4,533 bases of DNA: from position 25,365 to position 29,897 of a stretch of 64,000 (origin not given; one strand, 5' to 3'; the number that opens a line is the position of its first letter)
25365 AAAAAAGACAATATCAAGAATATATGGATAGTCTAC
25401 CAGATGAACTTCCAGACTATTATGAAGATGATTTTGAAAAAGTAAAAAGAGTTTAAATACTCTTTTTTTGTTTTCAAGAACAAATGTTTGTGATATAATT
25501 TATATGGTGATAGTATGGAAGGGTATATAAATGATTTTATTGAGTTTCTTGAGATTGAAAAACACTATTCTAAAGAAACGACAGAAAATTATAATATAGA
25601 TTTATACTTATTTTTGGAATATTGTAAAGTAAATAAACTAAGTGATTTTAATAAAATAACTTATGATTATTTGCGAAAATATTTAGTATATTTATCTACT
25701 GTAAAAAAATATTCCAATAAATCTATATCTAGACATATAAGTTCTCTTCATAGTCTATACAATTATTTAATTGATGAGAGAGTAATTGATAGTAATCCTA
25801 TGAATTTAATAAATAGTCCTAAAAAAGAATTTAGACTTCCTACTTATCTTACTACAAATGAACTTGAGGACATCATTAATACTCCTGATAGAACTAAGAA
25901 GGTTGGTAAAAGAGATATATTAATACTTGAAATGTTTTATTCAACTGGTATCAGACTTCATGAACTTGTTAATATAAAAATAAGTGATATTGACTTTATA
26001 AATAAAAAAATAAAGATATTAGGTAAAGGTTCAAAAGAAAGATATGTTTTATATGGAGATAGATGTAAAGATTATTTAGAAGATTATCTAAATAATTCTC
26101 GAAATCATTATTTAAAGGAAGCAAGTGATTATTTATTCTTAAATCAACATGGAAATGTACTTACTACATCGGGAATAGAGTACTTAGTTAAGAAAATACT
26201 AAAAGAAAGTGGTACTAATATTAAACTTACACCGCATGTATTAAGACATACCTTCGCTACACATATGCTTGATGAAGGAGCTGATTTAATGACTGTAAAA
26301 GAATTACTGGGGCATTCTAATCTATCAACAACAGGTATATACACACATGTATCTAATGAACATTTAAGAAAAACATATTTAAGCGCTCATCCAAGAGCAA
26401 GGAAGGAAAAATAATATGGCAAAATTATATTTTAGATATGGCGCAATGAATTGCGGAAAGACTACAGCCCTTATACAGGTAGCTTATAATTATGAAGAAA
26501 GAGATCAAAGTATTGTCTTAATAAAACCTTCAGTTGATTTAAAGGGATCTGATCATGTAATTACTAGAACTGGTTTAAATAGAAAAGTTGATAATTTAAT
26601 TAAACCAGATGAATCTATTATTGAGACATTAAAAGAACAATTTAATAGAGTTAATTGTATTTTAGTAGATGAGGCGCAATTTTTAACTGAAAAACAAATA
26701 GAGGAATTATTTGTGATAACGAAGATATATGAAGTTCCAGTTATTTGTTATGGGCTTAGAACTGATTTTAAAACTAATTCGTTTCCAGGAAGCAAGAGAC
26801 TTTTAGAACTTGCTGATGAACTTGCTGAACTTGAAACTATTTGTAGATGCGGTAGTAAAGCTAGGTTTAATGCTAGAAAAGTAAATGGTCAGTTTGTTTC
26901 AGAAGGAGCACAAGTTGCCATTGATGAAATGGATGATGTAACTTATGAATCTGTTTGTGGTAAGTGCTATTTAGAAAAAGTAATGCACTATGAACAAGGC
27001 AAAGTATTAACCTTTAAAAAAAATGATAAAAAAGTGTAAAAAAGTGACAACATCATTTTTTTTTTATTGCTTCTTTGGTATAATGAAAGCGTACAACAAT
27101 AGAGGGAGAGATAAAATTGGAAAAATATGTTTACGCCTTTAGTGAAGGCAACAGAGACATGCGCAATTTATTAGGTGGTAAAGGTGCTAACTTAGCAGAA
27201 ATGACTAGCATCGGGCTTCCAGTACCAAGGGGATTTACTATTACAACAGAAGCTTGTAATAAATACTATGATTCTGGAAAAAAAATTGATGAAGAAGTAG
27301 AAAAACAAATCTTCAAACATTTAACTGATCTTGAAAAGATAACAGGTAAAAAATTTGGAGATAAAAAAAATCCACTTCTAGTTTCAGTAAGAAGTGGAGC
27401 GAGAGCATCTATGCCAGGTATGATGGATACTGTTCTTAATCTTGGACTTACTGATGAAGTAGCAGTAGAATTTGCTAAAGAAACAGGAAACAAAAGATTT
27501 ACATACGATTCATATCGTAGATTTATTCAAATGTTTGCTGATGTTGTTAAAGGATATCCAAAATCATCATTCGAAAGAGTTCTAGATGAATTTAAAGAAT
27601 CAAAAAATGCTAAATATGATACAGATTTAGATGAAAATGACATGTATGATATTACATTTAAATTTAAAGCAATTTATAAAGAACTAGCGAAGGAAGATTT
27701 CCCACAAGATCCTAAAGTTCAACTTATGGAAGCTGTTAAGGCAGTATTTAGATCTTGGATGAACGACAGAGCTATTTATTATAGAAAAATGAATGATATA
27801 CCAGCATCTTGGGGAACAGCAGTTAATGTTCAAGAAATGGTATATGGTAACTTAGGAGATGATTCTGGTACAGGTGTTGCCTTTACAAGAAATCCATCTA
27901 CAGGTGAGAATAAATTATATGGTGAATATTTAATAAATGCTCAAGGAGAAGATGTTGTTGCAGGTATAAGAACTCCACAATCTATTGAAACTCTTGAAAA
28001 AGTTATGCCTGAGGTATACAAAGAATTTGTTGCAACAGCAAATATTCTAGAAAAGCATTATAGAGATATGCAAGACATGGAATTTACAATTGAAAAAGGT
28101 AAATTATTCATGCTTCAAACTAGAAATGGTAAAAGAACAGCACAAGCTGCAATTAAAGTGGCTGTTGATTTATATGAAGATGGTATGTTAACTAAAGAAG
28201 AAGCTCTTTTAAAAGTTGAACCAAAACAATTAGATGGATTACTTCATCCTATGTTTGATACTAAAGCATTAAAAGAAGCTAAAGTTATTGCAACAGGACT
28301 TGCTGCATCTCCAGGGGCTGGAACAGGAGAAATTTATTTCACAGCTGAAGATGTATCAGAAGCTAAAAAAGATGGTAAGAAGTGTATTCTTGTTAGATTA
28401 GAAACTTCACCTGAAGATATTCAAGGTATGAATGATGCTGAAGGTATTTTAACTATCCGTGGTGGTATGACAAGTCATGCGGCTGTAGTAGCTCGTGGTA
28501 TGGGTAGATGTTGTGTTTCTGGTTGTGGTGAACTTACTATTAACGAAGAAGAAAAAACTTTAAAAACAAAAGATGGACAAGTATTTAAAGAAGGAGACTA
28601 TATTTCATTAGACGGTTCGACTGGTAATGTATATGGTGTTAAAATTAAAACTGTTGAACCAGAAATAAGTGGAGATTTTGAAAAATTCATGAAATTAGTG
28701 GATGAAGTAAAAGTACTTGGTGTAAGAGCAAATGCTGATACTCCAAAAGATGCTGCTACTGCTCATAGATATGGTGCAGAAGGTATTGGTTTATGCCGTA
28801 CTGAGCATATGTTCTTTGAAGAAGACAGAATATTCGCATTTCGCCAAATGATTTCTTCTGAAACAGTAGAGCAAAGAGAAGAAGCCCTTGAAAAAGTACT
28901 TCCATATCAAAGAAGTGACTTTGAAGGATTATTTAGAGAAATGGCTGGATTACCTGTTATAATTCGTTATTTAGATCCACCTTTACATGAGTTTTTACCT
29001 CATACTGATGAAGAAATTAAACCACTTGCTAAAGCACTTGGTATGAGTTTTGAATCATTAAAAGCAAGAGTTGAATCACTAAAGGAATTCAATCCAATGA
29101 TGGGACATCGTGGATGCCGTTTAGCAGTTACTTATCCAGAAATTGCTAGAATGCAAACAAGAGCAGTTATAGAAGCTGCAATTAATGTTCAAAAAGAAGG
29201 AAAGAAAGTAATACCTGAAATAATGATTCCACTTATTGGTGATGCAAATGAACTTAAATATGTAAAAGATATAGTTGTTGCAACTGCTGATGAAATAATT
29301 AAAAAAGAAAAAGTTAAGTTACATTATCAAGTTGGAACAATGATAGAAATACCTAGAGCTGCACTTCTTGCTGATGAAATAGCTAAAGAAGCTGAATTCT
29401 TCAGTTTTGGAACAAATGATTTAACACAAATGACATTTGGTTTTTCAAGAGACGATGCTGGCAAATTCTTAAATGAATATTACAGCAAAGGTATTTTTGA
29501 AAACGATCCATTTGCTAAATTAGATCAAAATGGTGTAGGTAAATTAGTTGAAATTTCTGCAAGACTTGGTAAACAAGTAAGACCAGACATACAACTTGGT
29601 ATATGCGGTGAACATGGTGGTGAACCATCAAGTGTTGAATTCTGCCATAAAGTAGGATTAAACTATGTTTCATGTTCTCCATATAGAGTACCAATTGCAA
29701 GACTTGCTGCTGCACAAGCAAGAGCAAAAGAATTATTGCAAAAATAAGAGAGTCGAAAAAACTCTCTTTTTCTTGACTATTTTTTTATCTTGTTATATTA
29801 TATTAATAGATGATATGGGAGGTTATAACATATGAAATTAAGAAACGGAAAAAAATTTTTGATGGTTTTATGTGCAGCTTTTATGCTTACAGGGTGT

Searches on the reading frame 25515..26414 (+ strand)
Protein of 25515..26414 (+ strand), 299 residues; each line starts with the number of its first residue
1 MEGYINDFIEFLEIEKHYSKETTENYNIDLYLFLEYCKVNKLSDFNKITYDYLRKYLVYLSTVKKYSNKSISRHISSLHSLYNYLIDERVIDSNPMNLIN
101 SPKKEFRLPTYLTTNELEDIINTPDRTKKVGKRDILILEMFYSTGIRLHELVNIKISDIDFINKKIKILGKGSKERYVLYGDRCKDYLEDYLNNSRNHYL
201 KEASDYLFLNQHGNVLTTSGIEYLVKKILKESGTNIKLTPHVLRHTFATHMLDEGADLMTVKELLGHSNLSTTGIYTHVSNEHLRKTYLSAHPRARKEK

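Call 95: search_protein_families(library=pfam, proteins=[window:25515-26414:+], max_evalue=0.001)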
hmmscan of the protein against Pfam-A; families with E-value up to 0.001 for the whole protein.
window:25515-26414:+ (299 aa): 4 families
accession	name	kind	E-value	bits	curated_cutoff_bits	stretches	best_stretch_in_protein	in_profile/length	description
PF00589.27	Phage_integrase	-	8.8e-45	153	27.1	1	111-282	2-171/172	Phage integrase family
PF02899.23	Phage_int_SAM_1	-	8.6e-16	58.4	22.3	1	5-88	1-82/83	Phage integrase, N-terminal SAM-like domain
PF13102.12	Phage_int_SAM_5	-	7e-10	39.6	22.3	1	5-96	6-93/98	Phage integrase SAM-like domain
PF13495.12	Phage_int_SAM_4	-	3.5e-07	31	27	1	6-90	3-83/85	Phage integrase, N-terminal SAM-like domain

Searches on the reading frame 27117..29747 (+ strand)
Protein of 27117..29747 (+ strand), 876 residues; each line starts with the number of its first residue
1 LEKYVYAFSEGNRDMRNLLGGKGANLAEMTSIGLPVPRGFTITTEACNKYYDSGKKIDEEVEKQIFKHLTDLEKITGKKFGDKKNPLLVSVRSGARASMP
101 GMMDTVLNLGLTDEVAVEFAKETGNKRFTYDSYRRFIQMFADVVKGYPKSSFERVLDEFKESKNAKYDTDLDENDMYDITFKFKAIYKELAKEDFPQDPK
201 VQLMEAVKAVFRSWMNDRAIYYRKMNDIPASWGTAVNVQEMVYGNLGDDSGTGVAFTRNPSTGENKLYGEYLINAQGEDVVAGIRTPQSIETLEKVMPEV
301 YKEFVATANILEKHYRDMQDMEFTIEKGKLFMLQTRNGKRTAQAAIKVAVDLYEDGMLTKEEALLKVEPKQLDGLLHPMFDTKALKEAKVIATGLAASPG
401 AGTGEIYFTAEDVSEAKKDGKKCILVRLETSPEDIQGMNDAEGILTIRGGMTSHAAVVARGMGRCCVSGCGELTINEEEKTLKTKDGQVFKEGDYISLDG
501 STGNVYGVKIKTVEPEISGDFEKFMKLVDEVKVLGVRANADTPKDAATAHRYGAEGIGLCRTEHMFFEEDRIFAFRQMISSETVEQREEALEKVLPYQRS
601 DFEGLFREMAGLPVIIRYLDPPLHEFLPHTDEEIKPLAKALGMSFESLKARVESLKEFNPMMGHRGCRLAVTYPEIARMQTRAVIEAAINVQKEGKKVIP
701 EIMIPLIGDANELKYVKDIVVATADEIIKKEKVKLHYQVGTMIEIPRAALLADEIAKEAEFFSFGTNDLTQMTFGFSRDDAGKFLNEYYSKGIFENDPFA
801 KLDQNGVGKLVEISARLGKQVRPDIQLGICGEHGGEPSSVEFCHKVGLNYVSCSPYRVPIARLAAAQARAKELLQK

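Call 95: search_protein_families(library=pfam, proteins=[window:27117-29747:+], max_evalue=0.001)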
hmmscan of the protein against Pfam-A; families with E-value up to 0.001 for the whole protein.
window:27117-29747:+ (876 aa): 3 families
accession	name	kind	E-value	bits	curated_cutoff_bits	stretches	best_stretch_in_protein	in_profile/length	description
PF02896.24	PEP-utilizers_C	-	2.8e-82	276.6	22.8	1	518-868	4-291/293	PEP-utilising enzyme, PEP-binding domain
PF01326.24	PPDK_N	-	4.8e-61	207.3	27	2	17-292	2-222/328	Pyruvate phosphate dikinase, AMP/ATP-binding domain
PF00391.29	PEP-utilizers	-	7.8e-24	83.5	23.1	1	421-503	3-72/72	PEP-utilising enzyme, mobile domain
